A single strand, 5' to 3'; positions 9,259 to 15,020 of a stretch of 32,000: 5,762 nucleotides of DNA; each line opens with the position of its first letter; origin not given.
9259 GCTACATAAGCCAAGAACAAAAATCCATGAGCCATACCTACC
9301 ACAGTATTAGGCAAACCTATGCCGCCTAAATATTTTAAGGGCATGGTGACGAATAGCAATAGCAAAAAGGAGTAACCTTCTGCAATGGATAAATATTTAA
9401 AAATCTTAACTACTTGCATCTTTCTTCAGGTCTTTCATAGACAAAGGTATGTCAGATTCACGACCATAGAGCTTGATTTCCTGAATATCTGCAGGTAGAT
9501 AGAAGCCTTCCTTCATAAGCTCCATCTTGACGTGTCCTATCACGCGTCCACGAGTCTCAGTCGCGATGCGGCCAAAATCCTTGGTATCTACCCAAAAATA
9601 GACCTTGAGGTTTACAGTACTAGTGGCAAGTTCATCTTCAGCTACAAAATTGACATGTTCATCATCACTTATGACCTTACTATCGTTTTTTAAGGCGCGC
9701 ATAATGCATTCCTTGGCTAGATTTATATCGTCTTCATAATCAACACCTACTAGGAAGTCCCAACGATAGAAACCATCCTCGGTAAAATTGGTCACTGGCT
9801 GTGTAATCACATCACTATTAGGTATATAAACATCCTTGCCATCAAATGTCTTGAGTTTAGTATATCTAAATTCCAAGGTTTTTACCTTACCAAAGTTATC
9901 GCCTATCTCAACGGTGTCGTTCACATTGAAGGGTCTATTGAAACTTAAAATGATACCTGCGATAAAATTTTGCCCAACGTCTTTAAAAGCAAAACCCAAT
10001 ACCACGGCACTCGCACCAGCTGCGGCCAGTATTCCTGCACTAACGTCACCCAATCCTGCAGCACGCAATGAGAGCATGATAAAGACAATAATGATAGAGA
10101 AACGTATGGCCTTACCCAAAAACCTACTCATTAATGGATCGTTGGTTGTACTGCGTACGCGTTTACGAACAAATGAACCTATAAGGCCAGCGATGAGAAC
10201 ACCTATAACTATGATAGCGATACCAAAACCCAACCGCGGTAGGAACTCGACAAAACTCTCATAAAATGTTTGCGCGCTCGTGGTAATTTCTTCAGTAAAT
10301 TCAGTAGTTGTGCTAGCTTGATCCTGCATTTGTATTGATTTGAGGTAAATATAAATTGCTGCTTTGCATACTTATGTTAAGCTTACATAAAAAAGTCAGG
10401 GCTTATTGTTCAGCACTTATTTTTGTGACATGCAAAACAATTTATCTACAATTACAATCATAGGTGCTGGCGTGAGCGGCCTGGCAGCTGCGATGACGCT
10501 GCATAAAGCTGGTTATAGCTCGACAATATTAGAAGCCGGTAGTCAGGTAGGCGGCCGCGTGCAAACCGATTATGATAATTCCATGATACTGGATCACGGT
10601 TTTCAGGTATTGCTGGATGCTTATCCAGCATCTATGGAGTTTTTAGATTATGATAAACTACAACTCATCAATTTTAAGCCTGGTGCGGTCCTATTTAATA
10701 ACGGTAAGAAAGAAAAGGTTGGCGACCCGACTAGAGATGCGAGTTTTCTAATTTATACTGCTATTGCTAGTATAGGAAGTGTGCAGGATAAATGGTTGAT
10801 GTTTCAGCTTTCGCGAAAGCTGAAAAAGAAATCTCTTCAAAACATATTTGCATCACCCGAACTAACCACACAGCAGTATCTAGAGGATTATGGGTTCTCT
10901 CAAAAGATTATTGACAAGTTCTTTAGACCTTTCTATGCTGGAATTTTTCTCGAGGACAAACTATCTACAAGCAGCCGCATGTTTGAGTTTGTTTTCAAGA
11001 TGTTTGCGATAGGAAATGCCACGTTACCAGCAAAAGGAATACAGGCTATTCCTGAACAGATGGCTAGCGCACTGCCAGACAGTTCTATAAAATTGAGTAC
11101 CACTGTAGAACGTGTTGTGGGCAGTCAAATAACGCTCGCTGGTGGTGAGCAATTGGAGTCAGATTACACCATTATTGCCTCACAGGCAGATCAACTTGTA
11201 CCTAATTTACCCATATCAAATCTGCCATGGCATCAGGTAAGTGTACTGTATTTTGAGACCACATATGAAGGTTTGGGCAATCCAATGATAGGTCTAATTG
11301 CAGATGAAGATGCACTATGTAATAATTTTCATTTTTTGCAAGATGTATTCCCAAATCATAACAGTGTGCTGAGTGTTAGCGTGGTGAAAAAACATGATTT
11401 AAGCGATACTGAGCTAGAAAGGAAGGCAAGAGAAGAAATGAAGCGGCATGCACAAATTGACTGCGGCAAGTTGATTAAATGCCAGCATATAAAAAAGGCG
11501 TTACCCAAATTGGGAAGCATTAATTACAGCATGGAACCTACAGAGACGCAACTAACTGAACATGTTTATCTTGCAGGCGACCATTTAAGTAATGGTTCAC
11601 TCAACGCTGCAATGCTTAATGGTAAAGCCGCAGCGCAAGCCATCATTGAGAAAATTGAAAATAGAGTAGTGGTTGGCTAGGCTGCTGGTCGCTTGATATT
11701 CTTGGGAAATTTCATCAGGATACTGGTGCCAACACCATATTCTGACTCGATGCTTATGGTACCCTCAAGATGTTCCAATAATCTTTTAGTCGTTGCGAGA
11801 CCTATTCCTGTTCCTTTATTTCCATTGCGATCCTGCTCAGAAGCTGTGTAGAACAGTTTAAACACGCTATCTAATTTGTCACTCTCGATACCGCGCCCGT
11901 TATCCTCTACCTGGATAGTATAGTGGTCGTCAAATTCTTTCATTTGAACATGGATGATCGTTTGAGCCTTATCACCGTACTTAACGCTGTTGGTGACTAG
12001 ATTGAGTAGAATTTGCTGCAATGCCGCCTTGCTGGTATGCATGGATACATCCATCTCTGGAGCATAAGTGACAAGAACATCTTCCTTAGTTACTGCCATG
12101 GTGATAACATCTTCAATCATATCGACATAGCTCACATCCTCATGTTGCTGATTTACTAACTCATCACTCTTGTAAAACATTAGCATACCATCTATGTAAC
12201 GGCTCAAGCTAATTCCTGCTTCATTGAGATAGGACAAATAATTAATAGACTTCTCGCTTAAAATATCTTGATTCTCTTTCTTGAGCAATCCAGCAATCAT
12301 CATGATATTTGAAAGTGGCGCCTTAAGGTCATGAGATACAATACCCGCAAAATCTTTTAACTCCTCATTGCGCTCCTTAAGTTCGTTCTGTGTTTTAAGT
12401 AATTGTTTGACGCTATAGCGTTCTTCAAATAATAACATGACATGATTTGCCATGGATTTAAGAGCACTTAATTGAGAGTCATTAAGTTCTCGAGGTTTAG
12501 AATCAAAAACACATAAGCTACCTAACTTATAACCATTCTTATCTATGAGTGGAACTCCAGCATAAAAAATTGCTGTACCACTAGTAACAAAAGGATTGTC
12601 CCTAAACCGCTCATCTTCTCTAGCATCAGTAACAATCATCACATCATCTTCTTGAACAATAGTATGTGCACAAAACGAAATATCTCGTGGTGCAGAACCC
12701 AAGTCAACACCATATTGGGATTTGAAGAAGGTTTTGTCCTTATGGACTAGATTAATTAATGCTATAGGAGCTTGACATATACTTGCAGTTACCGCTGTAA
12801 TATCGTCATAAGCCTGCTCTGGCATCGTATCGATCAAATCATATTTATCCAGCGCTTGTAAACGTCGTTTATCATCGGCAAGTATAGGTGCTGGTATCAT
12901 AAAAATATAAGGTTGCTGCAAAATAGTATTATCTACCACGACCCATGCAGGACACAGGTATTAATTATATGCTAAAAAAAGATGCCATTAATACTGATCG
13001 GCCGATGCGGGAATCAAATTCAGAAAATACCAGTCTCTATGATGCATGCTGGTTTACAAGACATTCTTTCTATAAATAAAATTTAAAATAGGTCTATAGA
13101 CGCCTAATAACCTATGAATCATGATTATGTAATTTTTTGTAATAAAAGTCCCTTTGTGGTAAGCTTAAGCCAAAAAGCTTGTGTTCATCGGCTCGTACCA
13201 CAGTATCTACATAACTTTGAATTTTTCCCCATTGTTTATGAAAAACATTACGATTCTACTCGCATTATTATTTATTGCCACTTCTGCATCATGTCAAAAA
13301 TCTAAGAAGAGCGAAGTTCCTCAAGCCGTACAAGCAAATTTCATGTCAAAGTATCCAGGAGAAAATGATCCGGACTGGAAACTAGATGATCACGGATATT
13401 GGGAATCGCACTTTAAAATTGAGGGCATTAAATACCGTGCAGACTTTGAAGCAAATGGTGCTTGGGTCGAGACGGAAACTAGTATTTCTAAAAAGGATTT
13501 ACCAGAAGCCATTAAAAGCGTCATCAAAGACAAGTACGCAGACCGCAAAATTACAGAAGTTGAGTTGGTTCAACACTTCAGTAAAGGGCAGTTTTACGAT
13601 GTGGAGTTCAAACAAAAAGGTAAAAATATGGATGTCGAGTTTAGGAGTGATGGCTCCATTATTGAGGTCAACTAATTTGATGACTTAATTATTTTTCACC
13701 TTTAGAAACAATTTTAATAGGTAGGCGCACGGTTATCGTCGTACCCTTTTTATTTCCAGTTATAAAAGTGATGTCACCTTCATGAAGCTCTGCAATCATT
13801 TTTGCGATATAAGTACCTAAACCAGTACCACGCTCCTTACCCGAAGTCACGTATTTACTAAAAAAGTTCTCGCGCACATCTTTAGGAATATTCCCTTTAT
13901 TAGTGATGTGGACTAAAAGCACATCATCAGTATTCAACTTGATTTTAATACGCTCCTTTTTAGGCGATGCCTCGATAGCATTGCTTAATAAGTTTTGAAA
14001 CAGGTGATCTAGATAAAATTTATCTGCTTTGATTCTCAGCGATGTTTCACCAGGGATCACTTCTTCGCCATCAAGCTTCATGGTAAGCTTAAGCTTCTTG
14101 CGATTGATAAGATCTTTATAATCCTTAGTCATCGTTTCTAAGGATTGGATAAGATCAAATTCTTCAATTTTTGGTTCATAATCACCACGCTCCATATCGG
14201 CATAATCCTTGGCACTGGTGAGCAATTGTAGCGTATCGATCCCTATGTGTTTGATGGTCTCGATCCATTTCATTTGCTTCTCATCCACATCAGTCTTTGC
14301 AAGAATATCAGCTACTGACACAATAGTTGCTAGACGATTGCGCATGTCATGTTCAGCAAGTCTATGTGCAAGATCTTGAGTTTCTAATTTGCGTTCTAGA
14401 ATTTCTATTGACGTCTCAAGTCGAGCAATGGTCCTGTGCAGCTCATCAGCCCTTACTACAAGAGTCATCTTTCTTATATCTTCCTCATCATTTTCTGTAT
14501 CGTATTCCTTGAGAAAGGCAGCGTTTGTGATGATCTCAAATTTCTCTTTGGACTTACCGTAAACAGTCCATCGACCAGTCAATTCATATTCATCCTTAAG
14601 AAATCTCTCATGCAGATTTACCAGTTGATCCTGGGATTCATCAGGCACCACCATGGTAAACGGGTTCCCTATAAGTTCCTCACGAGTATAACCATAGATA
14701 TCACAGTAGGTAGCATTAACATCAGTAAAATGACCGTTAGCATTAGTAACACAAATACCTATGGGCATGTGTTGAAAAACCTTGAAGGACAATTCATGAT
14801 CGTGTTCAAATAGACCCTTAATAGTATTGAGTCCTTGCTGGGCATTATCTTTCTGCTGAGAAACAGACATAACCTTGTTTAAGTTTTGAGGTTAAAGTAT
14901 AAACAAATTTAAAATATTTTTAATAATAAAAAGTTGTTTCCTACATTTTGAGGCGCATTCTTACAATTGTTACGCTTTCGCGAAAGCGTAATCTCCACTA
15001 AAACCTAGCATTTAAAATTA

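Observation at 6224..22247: Palindrome copies inside genes are in frame and look like substitutions, not insertions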

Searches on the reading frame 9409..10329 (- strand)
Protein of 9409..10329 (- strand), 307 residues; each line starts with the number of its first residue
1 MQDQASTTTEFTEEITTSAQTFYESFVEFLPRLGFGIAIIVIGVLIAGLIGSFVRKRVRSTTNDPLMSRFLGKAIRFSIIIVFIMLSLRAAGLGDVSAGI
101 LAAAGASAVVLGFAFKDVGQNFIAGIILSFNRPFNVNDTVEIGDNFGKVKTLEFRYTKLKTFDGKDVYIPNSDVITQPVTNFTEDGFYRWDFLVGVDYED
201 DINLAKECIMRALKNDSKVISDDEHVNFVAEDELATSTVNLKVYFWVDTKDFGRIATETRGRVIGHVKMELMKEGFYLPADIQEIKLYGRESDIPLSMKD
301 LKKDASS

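Call 79: search_protein_families(library=pfam, proteins=[window:9409-10329:-], max_evalue=0.00001)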
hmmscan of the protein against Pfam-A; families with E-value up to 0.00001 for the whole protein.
window:9409-10329:- (307 aa): 3 families
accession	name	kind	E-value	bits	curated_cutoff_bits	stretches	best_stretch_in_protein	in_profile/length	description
PF00924.24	MS_channel_2nd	-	6.8e-21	74.6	20.2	1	120-183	4-67/68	Mechanosensitive ion channel, beta-domain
PF05552.17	MS_channel_1st_1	-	2.9e-06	27.5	22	1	19-56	3-40/50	Mechanosensitive ion channel, conserved TM helix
PF21082.3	MS_channel_3rd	-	7.7e-06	26.7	21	0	194-268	5-82/88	Mechanosensitive ion channel MscS, C-terminal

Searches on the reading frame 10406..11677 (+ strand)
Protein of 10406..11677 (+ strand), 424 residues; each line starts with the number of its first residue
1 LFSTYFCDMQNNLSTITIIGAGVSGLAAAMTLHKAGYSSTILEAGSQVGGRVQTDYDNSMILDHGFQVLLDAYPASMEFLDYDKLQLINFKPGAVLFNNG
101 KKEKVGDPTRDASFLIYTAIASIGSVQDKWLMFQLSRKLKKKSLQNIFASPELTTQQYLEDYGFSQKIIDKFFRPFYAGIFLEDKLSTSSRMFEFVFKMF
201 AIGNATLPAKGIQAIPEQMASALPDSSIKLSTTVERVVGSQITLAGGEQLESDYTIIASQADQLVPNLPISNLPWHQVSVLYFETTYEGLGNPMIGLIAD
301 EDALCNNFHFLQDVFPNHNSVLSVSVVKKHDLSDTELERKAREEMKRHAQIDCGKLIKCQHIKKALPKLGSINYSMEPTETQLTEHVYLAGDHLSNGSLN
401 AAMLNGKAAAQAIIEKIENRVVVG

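Call 20: search_protein_families(library=pfam, proteins=[window:10406-11677:+])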
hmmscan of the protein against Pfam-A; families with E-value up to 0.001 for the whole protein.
window:10406-11677:+ (424 aa): 7 families
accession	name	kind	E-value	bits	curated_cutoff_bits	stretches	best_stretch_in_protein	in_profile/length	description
PF01593.30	Amino_oxidase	-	5.6e-32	112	19.8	1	23-414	1-443/443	Flavin containing amine oxidoreductase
PF13450.12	NAD_binding_8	-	3.3e-14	53.3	21.9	1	18-82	1-67/68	NAD(P)-binding Rossmann-like domain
PF01266.30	DAO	-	3.5e-06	27.2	27.9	1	16-64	2-48/353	FAD dependent oxidoreductase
PF07992.20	Pyr_redox_2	-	1e-05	25.6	26.1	1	14-51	143-179/291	Pyridine nucleotide-disulphide oxidoreductase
PF00890.30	FAD_binding_2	-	2.6e-05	24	20.4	1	18-51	4-37/414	FAD binding domain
PF03486.20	HI0933_like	-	0.00013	22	50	1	15-53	2-40/244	HI0933-like protein Rossmann domain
PF00070.33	Pyr_redox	-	0.00066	20.6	22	0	16-49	2-35/82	Pyridine nucleotide-disulphide oxidoreductase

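Call 74: search_protein_representatives(protein=window:10406-11677:+)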
Query: 424 residues. Proteins with E-value up to 0.001 (for the whole library): 5334; up to 1e-10: 2803; up to 1e-30: 1423. The best 150 are listed.
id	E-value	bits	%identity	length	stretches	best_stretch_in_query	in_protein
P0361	1.1e-154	531.8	61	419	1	11-423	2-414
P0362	4.5e-112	391.5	48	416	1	10-419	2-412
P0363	6.8e-108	377.8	46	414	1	15-418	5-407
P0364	2.7e-103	362.6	43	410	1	16-417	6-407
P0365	1.8e-101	356.6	46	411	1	15-416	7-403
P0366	2.1e-100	353.1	45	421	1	14-422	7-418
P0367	3.0e-100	352.6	43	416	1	15-415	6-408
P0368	7.6e-98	344.7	46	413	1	16-417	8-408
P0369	9.7e-98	344.3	44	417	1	12-418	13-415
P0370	6.6e-97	341.6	46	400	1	16-417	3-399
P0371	1.2e-95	337.5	43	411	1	15-414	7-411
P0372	1.6e-95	337.0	43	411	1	10-415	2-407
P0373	2.9e-95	336.2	43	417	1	12-418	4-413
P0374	9.7e-95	334.5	40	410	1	12-417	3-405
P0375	4.0e-94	332.4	45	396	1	16-416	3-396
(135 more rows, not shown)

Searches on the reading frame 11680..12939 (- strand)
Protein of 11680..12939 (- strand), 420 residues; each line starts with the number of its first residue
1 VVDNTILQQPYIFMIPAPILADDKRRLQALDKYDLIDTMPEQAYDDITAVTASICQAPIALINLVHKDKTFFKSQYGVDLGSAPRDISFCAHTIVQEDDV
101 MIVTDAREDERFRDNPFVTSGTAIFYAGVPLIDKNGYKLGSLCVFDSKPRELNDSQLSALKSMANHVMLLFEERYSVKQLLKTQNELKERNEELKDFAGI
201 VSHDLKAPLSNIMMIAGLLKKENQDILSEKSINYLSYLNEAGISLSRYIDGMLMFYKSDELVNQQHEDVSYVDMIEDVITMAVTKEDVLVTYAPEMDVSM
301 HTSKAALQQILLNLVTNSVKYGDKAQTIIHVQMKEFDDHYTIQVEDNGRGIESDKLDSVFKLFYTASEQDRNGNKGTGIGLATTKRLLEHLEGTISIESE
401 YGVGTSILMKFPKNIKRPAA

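Call 79: search_protein_families(library=pfam, proteins=[window:11680-12939:-], max_evalue=0.00001)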
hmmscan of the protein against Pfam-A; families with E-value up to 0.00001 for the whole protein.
window:11680-12939:- (420 aa): 5 families
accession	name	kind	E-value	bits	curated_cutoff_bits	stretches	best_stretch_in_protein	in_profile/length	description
PF02518.31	HATPase_c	-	2.9e-25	89.3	26.4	1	305-413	4-109/111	Histidine kinase-, DNA gyrase B-, and HSP90-like ATPase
PF01590.32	GAF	-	5.6e-10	40.3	22.4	1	40-168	2-130/133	GAF domain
PF00512.31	HisKA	-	4.5e-08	33.5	26.9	1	194-260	2-65/66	His Kinase A (phospho-acceptor) domain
PF13185.12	GAF_2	-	8.9e-07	29.6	28.6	1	50-169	14-133/136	GAF domain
PF13589.12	HATPase_c_3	-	4e-06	27.3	25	1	308-384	4-82/137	Histidine kinase-, DNA gyrase B-, and HSP90-like ATPase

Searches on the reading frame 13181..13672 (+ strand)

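Call 79: search_protein_families(library=pfam, proteins=[window:13181-13672:+], max_evalue=0.00001)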
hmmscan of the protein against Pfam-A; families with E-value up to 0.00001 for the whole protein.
window:13181-13672:+ (164 aa): 1 family
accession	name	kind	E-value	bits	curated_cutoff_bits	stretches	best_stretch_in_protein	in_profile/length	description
PF11396.14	PepSY_like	-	7.8e-13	49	28.3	1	85-161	11-82/83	Putative beta-lactamase-inhibitor-like, PepSY-like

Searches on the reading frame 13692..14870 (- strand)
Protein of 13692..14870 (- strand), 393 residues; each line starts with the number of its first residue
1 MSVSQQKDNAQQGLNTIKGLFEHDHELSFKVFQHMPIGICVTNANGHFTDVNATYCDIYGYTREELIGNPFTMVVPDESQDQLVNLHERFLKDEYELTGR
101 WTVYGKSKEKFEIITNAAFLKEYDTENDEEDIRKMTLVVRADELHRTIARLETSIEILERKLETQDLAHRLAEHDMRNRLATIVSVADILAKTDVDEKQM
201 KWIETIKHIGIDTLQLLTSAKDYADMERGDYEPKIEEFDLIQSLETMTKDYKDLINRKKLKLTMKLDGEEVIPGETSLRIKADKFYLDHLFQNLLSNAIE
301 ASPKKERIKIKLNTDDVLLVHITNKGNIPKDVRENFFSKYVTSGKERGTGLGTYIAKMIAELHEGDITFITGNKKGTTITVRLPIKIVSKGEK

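Call 20: search_protein_families(library=pfam, proteins=[window:13692-14870:-])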
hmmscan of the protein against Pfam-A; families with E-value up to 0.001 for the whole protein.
window:13692-14870:- (393 aa): 8 families
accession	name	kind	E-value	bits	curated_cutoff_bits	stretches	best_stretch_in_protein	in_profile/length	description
PF02518.31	HATPase_c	-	1.3e-20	74.4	26.4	1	285-386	4-110/111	Histidine kinase-, DNA gyrase B-, and HSP90-like ATPase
PF00989.32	PAS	-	9.6e-11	42.1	22.6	1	31-91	6-66/113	PAS fold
PF08448.16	PAS_4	-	5.3e-09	36.7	23.1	1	32-94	1-63/110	PAS fold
PF13426.13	PAS_9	-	1.4e-08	35.3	27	1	37-119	2-83/103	PAS domain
PF13188.13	PAS_8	-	2.4e-07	30.9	21.8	1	30-79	5-55/65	PAS domain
PF14501.12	HATPase_c_5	-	6.1e-06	26.5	22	1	288-374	7-93/102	GHKL domain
PF08447.18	PAS_3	-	0.00023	21.8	25.6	1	50-101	3-56/89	PAS fold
PF12860.13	PAS_7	-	0.00055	20.5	27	0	33-75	2-45/115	PAS fold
